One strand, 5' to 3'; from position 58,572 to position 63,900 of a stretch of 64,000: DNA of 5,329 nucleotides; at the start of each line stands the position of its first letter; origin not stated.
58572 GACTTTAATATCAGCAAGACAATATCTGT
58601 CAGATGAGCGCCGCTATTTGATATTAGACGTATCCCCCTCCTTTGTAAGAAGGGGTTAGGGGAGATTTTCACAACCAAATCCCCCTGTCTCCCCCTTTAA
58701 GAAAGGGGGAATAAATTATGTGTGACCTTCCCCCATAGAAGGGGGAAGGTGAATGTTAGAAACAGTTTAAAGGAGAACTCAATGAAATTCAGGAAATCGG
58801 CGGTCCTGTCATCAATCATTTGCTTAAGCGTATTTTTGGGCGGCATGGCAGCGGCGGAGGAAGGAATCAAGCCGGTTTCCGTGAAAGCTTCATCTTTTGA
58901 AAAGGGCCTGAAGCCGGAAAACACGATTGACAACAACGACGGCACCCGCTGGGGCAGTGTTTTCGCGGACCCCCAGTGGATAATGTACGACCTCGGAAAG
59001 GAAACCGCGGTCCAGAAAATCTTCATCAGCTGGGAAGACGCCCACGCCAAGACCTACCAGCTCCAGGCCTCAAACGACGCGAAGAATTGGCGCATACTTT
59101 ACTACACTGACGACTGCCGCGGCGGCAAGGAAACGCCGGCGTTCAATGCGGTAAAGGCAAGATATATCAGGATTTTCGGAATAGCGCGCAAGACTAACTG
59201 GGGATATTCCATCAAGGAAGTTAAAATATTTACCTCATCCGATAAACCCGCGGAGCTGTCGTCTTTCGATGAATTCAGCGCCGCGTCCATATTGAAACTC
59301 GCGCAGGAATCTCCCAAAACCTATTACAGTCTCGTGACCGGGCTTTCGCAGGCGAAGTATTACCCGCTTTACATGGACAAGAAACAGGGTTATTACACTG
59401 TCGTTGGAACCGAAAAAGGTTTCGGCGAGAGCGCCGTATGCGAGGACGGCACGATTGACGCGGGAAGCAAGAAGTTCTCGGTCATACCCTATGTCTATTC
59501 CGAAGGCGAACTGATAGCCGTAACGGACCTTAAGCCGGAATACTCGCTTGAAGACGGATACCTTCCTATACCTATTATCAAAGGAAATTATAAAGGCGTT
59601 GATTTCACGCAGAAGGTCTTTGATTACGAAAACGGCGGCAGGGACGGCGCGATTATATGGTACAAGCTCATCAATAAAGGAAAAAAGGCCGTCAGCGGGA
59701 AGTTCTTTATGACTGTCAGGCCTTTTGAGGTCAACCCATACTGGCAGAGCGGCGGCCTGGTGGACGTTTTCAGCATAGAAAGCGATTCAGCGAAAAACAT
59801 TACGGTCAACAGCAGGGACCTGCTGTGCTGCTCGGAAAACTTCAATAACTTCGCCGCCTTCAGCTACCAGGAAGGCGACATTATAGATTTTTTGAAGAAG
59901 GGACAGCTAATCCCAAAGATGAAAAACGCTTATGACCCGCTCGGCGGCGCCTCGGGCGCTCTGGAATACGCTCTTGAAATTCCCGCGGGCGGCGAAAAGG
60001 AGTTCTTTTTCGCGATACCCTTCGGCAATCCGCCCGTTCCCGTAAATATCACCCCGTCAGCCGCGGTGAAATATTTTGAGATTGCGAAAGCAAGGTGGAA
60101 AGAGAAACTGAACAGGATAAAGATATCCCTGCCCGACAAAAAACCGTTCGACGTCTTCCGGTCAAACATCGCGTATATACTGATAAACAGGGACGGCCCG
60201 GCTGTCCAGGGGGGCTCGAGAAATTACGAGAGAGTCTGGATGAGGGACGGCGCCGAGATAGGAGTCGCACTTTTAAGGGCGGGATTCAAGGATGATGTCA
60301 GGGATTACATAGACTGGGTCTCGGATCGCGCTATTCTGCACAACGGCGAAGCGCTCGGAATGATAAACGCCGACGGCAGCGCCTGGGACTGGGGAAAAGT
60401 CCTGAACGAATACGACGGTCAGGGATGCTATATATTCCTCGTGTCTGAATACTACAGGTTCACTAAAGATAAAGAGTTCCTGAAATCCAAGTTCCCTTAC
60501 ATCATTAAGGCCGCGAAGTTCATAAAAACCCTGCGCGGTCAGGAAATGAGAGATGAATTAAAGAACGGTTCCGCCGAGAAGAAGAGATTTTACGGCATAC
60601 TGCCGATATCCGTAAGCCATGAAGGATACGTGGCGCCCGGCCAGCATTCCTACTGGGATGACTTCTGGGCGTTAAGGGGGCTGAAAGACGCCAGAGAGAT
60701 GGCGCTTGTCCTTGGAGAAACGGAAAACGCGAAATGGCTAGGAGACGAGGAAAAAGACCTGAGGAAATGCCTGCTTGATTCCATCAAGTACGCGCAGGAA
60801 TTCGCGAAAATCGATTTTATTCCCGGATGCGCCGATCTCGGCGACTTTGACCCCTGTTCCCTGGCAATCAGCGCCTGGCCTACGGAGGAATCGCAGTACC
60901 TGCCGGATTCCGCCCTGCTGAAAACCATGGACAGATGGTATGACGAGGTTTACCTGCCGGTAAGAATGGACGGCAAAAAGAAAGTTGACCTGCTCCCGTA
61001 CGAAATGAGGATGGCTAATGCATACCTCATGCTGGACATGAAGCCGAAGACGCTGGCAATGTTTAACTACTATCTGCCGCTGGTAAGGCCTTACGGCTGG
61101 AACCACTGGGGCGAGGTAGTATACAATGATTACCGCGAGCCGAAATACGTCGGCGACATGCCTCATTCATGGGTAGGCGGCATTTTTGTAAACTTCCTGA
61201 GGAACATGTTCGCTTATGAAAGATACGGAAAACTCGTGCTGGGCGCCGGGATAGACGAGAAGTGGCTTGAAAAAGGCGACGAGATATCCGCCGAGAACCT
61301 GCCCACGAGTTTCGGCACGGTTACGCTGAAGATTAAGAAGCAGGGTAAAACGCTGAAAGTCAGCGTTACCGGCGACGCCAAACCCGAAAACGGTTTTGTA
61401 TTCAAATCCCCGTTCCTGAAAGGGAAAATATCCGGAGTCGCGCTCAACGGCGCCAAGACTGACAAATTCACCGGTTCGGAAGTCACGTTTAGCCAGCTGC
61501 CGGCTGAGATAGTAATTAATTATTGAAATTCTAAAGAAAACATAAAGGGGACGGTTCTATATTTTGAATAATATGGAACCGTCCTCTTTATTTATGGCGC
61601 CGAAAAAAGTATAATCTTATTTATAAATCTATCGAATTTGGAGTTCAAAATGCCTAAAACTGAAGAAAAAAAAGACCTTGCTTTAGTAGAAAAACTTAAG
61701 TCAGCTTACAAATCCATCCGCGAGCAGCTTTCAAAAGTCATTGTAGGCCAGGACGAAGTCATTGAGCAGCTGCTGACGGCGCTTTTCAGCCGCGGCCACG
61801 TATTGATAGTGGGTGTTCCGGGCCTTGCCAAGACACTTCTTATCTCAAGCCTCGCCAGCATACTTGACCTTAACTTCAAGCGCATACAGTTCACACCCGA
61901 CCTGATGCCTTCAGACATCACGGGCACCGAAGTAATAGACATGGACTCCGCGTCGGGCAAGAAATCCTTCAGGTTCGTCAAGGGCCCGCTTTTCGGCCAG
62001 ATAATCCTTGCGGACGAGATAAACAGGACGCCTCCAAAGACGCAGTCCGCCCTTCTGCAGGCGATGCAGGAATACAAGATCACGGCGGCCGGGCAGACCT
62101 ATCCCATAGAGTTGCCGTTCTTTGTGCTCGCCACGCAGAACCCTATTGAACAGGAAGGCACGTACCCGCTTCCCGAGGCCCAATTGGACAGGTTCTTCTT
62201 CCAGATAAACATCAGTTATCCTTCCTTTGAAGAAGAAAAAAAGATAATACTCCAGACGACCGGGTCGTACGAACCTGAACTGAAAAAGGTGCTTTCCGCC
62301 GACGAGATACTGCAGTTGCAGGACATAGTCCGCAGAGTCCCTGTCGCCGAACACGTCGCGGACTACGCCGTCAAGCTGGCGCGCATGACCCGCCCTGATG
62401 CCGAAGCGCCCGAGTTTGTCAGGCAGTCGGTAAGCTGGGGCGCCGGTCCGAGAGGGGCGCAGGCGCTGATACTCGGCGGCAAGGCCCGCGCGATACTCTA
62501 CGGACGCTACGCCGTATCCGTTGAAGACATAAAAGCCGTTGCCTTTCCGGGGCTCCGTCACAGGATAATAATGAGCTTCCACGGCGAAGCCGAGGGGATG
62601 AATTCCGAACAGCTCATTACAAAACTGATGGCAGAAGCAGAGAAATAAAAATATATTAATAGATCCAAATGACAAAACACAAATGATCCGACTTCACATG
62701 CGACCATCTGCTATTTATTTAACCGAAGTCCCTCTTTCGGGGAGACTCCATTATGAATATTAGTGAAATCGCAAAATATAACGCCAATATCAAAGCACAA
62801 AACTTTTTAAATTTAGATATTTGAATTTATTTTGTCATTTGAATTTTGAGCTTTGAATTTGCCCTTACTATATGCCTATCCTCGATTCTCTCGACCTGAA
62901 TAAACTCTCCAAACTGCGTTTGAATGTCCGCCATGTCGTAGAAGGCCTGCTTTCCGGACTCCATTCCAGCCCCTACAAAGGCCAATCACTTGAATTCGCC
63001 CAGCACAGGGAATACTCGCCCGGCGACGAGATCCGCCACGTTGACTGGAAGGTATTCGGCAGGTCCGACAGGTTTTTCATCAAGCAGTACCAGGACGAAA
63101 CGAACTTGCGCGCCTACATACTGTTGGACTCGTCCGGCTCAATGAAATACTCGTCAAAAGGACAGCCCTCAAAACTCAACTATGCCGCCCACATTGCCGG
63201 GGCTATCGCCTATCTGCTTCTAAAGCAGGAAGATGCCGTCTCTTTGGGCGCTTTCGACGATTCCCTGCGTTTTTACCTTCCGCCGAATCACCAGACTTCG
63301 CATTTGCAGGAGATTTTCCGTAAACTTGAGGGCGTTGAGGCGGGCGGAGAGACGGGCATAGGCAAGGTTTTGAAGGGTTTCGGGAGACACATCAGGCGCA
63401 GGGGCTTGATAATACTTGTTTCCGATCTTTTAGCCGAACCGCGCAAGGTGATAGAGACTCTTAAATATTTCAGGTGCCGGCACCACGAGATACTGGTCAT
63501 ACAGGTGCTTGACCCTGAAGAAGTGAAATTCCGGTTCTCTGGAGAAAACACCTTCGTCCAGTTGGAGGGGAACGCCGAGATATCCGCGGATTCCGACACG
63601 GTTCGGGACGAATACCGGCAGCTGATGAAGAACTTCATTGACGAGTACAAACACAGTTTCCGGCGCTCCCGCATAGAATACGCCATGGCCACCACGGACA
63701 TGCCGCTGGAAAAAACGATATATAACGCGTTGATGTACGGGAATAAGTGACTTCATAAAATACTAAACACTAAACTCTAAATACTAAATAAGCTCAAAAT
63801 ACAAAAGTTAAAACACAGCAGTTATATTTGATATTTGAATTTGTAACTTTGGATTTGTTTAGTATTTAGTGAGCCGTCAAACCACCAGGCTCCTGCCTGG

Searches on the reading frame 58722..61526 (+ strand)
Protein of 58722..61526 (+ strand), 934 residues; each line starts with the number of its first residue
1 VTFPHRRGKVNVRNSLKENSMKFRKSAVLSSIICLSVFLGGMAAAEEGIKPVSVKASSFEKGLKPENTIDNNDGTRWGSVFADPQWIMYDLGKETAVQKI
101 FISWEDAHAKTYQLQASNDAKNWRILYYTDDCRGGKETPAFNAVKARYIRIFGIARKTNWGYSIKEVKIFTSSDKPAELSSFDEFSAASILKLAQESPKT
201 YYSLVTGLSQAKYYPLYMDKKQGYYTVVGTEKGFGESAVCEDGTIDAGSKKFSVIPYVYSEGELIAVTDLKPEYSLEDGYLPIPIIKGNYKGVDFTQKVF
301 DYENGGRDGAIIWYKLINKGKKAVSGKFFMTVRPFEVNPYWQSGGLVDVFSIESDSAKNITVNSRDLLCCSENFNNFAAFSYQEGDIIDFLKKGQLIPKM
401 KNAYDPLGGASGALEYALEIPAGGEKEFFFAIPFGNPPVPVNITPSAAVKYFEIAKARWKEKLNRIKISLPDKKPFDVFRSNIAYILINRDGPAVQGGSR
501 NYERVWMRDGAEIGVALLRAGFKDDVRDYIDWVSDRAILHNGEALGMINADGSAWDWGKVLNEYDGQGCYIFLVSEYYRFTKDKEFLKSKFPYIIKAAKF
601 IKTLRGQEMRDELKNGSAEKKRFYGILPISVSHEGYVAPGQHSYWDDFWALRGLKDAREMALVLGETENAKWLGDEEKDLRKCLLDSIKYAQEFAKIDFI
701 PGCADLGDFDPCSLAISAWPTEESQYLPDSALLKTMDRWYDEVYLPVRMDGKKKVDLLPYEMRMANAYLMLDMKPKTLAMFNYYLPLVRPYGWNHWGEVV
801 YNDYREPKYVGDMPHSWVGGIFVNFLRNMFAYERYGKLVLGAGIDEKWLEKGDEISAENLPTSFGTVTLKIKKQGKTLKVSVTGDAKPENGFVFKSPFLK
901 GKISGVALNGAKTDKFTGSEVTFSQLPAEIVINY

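Call 63: search_protein_families(library=pfam, proteins=[window:58722-61526:+], max_evalue=0.001)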
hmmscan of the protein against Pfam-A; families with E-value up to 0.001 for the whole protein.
window:58722-61526:+ (934 aa): 2 families
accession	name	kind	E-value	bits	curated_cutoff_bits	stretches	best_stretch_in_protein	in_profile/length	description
PF22633.2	F5_F8_type_C_2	-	5.5e-19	69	27.8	1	67-151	1-91/91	NedA-like, galactose-binding domain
PF00754.31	F5_F8_type_C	-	9.5e-19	68.2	28.2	1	54-164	2-123/127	F5/8 type C domain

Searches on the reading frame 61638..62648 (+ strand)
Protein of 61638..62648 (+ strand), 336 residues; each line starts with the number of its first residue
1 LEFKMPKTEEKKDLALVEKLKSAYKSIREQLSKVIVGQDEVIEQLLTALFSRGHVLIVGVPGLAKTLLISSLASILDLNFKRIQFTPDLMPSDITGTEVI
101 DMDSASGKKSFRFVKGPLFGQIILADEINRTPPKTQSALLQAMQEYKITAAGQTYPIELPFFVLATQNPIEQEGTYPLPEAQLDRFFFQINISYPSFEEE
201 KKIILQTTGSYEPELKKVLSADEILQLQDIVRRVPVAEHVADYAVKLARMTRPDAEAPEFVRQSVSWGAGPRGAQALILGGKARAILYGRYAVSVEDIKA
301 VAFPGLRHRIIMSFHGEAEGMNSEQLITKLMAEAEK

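Call 63: search_protein_families(library=pfam, proteins=[window:61638-62648:+], max_evalue=0.001)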
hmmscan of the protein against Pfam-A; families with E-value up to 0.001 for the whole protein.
window:61638-62648:+ (336 aa): 8 families
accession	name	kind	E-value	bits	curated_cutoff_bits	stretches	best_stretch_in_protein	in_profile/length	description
PF07726.17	AAA_3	-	2.4e-61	205.8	27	1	54-187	1-130/131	ATPase family associated with various cellular activities (AAA)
PF17863.7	AAA_lid_2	-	4.7e-14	52.3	22.7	1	262-329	6-73/74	AAA lid domain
PF07728.20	AAA_5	-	1.3e-13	51.6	22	1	54-186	1-139/139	AAA domain (dynein-related subfamily)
PF20030.5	bpMoxR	-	1.3e-09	37.9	27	1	26-203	5-177/205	MoxR domain in the MoxR-vWA-beta-propeller ternary systems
PF00004.35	AAA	-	3.6e-06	27.9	21.2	1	55-192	1-129/131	ATPase family associated with various cellular activities (AAA)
PF00158.32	Sigma54_activat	-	3.2e-05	24.1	20.2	1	41-170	11-145/168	Sigma-54 interaction domain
PF05496.18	RuvB_N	-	6.6e-05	23.2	27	0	36-82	10-63/159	Holliday junction DNA helicase RuvB P-loop domain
PF00493.29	MCM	-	0.00011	21.8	23.3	1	26-171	31-175/224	MCM P-loop domain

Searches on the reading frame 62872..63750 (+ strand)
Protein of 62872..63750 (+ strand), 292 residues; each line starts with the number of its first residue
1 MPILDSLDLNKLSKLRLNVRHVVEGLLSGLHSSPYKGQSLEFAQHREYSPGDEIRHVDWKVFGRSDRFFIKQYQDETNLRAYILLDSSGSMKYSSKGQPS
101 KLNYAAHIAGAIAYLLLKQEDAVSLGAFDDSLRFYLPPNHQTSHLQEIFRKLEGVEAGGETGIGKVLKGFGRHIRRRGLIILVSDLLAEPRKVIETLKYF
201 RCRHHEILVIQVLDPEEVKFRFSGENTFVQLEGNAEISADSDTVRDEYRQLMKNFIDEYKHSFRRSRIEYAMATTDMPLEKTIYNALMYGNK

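Call 63: search_protein_families(library=pfam, proteins=[window:62872-63750:+], max_evalue=0.001)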
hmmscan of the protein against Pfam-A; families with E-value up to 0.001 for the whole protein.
window:62872-63750:+ (292 aa): 2 families
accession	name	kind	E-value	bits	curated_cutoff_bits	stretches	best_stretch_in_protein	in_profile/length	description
PF01882.25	DUF58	-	2.8e-44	151.3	23.4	1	44-252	1-210/216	Protein of unknown function DUF58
PF13519.12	VWA_2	-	1e-09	39.4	27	1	83-185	3-105/107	von Willebrand factor type A domain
